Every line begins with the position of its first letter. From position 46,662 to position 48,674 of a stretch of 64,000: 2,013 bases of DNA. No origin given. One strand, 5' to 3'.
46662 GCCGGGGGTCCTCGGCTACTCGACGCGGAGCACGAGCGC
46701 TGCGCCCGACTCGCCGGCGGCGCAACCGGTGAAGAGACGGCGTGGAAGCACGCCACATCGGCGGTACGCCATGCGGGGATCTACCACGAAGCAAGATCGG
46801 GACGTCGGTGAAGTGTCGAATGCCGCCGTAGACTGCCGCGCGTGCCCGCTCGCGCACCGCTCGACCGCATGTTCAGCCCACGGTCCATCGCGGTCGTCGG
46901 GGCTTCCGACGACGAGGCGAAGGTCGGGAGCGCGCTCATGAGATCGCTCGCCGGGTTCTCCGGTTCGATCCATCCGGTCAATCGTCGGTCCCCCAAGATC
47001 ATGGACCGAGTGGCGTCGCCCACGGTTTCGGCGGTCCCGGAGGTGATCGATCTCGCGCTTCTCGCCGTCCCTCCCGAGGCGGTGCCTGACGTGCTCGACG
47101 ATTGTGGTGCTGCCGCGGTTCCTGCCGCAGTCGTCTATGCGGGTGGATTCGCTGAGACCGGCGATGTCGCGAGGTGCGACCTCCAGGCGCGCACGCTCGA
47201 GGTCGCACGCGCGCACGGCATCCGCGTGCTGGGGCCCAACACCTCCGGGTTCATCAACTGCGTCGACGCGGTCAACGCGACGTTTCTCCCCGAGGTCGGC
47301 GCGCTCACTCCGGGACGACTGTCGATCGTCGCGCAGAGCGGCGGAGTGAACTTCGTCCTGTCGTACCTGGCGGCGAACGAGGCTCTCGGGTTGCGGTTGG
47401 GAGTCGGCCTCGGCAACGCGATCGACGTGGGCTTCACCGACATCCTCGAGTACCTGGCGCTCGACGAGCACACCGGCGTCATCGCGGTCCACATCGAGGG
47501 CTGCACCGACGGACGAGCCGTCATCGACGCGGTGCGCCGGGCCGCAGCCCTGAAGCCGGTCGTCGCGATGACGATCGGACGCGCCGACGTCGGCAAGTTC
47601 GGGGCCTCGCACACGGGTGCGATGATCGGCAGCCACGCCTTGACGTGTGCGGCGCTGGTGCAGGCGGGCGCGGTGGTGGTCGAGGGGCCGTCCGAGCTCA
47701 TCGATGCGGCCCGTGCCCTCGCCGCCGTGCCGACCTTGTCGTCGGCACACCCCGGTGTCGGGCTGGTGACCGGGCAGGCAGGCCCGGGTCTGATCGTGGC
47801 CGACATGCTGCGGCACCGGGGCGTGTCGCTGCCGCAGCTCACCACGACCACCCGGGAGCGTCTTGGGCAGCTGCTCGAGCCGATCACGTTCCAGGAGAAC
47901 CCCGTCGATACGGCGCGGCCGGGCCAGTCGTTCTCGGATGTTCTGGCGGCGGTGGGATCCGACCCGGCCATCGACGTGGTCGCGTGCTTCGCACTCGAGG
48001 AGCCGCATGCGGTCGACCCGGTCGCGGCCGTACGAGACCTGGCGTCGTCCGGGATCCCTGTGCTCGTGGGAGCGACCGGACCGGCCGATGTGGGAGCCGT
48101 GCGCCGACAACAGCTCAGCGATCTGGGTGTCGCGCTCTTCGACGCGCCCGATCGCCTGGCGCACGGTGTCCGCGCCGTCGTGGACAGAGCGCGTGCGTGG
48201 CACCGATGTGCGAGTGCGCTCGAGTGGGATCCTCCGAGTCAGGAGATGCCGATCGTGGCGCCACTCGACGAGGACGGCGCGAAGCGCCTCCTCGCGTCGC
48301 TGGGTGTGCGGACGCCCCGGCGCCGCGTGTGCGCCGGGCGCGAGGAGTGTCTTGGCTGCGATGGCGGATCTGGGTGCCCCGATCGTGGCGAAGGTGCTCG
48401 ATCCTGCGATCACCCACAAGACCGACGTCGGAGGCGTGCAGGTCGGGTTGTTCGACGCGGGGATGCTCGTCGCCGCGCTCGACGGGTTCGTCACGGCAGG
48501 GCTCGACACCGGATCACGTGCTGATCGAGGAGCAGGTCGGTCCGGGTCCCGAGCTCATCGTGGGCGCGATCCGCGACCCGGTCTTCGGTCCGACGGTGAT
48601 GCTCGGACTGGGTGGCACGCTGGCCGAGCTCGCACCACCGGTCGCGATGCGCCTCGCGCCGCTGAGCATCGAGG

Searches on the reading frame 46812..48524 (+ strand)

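Call 55: search_protein_families(library=pfam, proteins=[window:46812-48524:+], max_evalue=0.0001)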
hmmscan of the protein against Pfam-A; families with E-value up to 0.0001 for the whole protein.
window:46812-48524:+ (570 aa): 3 families
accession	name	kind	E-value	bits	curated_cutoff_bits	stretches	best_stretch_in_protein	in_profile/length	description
PF13607.11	Succ_CoA_lig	-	2.6e-38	131.3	27.4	1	167-303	1-138/138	Succinyl-CoA ligase like flavodoxin domain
PF13380.12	CoA_binding_2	-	9.8e-20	71.6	22.8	1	24-147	1-113/116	CoA binding domain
PF02629.25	CoA_binding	-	3.6e-06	28.1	22.3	1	23-110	3-95/97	CoA binding domain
